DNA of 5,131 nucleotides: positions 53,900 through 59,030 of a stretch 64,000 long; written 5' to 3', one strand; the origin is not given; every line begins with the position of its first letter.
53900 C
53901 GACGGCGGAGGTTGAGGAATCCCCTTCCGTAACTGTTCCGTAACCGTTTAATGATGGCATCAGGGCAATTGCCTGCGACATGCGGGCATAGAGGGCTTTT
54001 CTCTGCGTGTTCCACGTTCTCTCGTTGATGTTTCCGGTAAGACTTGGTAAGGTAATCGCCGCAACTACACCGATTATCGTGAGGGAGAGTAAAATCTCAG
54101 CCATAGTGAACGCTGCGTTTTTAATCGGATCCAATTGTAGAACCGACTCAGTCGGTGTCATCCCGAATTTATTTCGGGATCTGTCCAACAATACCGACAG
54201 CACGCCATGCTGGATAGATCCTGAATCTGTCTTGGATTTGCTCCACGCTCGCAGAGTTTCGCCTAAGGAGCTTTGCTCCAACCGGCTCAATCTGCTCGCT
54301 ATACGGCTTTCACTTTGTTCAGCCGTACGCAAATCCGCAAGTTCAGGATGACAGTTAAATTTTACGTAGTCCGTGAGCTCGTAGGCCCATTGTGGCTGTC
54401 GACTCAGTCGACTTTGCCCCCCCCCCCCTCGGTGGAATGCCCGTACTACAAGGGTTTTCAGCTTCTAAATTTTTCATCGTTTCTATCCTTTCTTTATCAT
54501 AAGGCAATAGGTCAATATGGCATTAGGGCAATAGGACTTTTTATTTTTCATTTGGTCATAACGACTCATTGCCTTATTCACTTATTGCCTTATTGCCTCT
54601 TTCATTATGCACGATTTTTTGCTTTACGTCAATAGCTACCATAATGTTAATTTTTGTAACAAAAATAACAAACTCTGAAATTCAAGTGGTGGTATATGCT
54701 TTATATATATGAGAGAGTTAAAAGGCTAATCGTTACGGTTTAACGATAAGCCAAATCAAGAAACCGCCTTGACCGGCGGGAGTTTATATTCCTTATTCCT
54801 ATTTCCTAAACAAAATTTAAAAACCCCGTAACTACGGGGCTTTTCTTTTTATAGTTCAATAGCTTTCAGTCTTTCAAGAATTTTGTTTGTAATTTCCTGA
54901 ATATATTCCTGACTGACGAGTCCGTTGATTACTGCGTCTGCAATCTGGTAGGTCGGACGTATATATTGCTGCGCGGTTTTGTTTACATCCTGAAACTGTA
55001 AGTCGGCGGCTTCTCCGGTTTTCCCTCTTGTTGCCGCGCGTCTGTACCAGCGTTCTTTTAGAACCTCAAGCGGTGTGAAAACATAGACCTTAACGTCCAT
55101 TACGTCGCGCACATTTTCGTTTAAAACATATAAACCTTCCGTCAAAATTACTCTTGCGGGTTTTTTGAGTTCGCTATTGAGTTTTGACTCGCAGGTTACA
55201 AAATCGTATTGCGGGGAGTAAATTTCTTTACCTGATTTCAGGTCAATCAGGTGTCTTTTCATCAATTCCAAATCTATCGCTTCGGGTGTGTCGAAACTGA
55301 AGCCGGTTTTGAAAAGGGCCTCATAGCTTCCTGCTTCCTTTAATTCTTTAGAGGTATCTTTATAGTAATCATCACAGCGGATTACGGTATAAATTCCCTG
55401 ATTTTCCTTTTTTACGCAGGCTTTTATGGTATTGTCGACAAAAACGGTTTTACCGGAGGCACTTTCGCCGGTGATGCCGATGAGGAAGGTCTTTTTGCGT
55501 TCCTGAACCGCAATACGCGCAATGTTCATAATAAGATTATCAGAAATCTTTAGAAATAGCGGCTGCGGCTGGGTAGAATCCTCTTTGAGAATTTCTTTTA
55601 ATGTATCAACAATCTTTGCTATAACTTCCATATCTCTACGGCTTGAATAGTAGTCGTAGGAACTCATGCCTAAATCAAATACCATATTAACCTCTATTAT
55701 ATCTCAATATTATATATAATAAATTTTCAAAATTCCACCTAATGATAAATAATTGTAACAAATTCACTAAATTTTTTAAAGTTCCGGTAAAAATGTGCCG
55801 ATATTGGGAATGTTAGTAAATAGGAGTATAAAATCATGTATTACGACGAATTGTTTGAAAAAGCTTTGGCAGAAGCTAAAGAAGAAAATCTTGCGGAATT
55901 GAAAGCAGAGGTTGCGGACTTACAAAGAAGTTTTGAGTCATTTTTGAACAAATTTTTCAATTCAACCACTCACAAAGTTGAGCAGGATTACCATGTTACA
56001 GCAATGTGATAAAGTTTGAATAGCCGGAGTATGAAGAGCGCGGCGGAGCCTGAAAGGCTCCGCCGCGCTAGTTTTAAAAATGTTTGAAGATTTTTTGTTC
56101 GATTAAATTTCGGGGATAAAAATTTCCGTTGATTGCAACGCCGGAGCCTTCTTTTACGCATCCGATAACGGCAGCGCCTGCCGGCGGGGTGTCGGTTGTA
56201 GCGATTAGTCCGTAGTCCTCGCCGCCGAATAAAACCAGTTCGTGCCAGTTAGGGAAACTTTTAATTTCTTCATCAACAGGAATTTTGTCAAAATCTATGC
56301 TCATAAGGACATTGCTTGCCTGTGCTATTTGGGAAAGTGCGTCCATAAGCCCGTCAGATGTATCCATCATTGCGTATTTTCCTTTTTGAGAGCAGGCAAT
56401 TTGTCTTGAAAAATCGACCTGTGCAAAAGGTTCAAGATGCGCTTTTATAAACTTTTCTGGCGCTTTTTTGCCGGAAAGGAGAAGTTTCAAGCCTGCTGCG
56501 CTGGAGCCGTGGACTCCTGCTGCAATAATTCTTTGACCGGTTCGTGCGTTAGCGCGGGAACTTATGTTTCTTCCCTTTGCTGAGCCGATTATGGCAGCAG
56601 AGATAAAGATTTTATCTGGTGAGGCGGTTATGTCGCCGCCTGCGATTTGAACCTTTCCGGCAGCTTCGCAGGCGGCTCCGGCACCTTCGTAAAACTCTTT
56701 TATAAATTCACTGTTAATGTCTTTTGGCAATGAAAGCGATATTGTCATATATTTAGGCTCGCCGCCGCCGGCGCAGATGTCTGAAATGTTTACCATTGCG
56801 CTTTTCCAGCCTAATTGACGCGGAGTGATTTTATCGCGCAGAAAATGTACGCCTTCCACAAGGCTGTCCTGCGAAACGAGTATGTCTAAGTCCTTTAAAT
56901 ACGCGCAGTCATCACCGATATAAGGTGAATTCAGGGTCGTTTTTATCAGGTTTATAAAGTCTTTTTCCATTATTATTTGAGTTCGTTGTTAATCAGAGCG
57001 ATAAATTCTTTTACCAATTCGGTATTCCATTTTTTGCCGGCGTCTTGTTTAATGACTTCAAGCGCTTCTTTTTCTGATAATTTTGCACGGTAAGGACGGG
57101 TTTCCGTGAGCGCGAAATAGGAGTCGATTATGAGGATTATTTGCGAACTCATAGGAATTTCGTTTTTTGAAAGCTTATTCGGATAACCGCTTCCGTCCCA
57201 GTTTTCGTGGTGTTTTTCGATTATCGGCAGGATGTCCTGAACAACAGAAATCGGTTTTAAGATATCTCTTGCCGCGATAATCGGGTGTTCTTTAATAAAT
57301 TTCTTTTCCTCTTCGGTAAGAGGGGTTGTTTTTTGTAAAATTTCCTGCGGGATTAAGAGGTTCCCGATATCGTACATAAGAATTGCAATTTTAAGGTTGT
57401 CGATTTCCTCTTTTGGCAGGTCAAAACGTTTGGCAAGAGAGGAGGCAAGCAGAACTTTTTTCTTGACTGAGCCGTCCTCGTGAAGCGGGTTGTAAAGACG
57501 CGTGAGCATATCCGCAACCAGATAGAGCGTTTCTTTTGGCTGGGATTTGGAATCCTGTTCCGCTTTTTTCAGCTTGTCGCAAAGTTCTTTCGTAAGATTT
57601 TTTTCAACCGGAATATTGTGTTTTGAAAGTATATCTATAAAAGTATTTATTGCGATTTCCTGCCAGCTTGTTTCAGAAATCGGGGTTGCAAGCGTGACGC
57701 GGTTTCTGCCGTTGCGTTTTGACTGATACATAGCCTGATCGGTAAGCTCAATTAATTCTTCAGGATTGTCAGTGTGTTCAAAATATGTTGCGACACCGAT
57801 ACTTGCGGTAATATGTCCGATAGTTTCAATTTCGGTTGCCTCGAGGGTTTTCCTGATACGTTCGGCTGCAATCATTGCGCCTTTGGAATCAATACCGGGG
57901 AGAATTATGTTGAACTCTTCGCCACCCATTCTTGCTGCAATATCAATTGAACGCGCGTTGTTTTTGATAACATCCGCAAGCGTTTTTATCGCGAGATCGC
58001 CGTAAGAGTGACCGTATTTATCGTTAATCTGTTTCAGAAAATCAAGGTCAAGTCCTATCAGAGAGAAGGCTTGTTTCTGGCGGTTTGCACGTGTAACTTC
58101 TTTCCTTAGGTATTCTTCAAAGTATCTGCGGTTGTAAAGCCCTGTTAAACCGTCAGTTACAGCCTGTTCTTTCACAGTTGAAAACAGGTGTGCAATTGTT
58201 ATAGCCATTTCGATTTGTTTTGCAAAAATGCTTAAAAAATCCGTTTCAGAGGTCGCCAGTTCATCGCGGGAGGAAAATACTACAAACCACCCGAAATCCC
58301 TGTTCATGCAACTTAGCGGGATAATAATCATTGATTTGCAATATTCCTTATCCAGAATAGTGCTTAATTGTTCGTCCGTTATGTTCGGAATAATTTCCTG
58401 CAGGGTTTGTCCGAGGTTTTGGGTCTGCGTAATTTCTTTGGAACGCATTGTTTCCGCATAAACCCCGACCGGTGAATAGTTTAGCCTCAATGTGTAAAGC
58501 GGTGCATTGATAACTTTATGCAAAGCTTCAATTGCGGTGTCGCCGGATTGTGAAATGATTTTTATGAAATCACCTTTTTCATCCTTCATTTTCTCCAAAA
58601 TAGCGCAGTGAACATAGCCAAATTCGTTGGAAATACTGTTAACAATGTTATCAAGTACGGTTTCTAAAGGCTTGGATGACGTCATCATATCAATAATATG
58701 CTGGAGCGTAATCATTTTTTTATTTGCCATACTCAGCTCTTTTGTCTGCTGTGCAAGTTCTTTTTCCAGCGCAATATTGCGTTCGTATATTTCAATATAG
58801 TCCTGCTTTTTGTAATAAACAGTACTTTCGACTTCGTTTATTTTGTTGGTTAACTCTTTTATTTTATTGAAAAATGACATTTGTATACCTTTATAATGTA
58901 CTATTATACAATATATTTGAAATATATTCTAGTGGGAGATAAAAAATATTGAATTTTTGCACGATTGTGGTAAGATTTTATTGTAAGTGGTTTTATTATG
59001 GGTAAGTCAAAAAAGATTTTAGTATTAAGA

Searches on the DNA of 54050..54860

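Call 29: search_rna_families(source=window, start=54050, end=54860, threshold=evalue, max_evalue=1)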
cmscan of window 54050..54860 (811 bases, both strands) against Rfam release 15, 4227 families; matches with E-value up to 1: 10.
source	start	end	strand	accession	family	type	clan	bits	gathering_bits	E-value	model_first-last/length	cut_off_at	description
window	54780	54849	+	RF01859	Phe_leader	Cis-reg; leader;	-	25.8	55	0.062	1-125/125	no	Phenylalanine leader peptide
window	54506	54588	+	RF04106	mir-1303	Gene; miRNA;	-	22.5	107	0.13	1-85/85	no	mir-1303 microRNA precursor family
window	54777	54847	+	RF00512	Leu_leader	Cis-reg; leader;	-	21.9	50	0.058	1-148/148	no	Leucine operon leader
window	54758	54844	-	RF01770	rimP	Cis-reg; leader;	-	21.9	47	0.55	33-102/102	no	Gammaprotebacteria rimP leader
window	54820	54845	-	RF00195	RsmY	Gene; sRNA;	CL00106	21.6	57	0.0055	96-121/121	no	RsmY RNA family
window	54747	54849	+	RF00514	His_leader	Cis-reg; leader;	-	20.3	49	0.86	1-126/126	no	Histidine operon leader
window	54503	54589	-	RF03727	mir-3477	Gene; miRNA;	-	19.5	108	0.72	1-92/92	no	mir-3477 microRNA precursor family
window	54800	54855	-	RF02621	BSnc120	Gene; sRNA;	-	19.1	114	0.22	1-88/88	no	Brucella sRNA 120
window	54511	54580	-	RF04237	mir-1490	Gene; miRNA;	-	17.8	75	0.35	1-77/77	no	mir-1490 microRNA precursor family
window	54692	54774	-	RF00586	SNORA12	Gene; snRNA; snoRNA; HACA-box;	-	17.2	45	0.69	1-148/148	no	Small nucleolar RNA SNORA12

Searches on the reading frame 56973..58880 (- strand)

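Call 12: search_protein_families(library=ncbifam, proteins=[window:56973-58880:-], max_evalue=0.00001)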
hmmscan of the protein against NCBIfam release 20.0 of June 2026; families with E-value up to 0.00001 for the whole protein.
window:56973-58880:- (635 aa): 22 families
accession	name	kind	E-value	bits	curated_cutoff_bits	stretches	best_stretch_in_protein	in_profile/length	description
TIGR00254.1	GGDEF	domain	4.8e-54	182.6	37.4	1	237-397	2-166/168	diguanylate cyclase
NF007135.0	PRK09581.1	equivalog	2.5e-48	165.1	474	1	237-397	289-454/457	PleD family two-component system response regulator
NF041606.1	dguan_cyc_DgcA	equivalog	8.2e-48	163.1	370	1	151-398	92-339/340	diguanylate cyclase DgcA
NF038266.1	diguan_SiaD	equivalog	1.1e-43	149.4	290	1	232-395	86-252/252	biofilm regulation diguanylate cyclase SiaD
NF051473.1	DigCycDgcsShew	equivalog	2.1e-43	148.8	400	1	205-395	100-288/291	diguanylate cyclase DgcS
NF007380.0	PRK09894.1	equivalog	3.2e-41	141.6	256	1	237-399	126-288/296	diguanylate cyclase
NF047654.1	DiguCycDgcRLepto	equivalog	3.5e-38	131.2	500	1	213-395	100-293/295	diguanylate cyclase DgcR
NF007423.1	PRK09966.1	equivalog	3.6e-37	128.2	325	1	194-388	193-390/390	diguanylate cyclase DgcN/YfiN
NF053512.1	nitric_RR_NosR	exception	8.2e-35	120.6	400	1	432-632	158-356/422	response regulator c-di-GMP phosphodiesterase, NosR family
NF011955.1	PRK15426.1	equivalog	1.6e-34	119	408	1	225-397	383-560/564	cellulose biosynthesis regulator diguanylate cyclase DgcQ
NF040885.1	diguan_DgcJ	equivalog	6.3e-34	117.6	500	1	231-393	332-491/493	diguanylate cyclase DgcJ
NF007298.0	PRK09776.1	equivalog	6.8e-31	107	1135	1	238-401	682-848/1111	diguanylate cyclase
NF007599.0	PRK10245.1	equivalog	2.8e-30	105.1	402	1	226-398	196-370/371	diguanylate cyclase AdrA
NF007474.0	PRK10060.1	equivalog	2.3e-24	85.6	782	1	236-399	233-396/663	cyclic di-GMP phosphodiesterase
NF045675.1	PhdiestaseDibA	equivalog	3.4e-24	85.2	980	1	230-398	193-364/623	phosphodiesterase DibA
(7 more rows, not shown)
